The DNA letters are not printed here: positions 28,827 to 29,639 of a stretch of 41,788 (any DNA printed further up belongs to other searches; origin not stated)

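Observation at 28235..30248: Four-gene cargo operon next to attP that looks like spore-surface (exosporium/coat-like) proteins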

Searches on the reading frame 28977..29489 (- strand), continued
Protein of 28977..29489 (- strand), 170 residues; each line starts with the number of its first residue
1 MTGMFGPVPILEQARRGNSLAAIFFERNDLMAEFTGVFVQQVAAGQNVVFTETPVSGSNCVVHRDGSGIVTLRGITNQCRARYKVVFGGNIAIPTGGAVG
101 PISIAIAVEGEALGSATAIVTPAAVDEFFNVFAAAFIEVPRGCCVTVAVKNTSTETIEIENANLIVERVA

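Call 88: find_encoding_contigs(protein=P0345, flank=9000, max_places=1)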
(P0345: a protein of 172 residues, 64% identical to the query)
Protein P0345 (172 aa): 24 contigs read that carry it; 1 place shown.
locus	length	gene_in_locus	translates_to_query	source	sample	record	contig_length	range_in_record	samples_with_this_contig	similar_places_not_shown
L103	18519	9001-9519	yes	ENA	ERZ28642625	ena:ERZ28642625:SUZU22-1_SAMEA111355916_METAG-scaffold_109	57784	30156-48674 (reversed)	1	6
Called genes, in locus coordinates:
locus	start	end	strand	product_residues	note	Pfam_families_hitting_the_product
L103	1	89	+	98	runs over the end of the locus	-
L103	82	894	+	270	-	PF04055:Radical_SAM (weak)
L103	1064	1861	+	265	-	PF00145:DNA_methylase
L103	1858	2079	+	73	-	-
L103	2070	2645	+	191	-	PF00145:DNA_methylase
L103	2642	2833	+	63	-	-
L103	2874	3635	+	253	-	PF09524:Phg_2220_C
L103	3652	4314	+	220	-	PF11417:G39P_N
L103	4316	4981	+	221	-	PF18912:DZR_2 (faint)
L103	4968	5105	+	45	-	-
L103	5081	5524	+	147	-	PF00196:GerE (weak), PF09035:Tn916-Xis, PF12728:HTH_17 (weak)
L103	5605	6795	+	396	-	PF02920:Integrase_DNA (weak), PF14659:Phage_int_SAM_3, PF00589:Phage_integrase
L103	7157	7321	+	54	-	-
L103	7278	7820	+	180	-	-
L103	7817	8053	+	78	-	-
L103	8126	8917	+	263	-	-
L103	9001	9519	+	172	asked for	-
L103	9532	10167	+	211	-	-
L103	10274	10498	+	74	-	-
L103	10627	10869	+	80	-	-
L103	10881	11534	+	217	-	PF09669:Phage_pRha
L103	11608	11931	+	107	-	-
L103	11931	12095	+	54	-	-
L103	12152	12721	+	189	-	PF01906:YbjQ_1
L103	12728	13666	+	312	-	-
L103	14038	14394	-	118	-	-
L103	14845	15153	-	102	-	-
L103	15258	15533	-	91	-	-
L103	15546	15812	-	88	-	-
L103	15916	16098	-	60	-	-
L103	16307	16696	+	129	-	-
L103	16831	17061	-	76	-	-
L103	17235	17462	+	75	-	PF13443:HTH_26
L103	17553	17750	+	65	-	-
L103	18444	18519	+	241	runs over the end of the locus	-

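Call 116: search_protein_families(library=pfam, proteins=[L028:4607-4876:+, L028:3520-3906:+, L028:4260-4580:+, L028:6825-7937:+, L028:2481-2801:+, L028:2871-3149:+], max_evalue=0.01)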
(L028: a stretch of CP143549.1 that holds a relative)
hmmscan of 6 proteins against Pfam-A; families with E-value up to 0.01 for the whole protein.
L028:4607-4876:+ (90 aa): 0 families

L028:3520-3906:+ (129 aa): 0 families

L028:4260-4580:+ (107 aa): 0 families

L028:6825-7937:+ (371 aa): 1 family
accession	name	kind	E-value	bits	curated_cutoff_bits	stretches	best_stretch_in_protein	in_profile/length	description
PF00145.23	DNA_methylase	-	2.9e-58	198.3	22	1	51-370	2-323/324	C-5 cytosine-specific DNA methylase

L028:2481-2801:+ (107 aa): 0 families

L028:2871-3149:+ (93 aa): 0 families
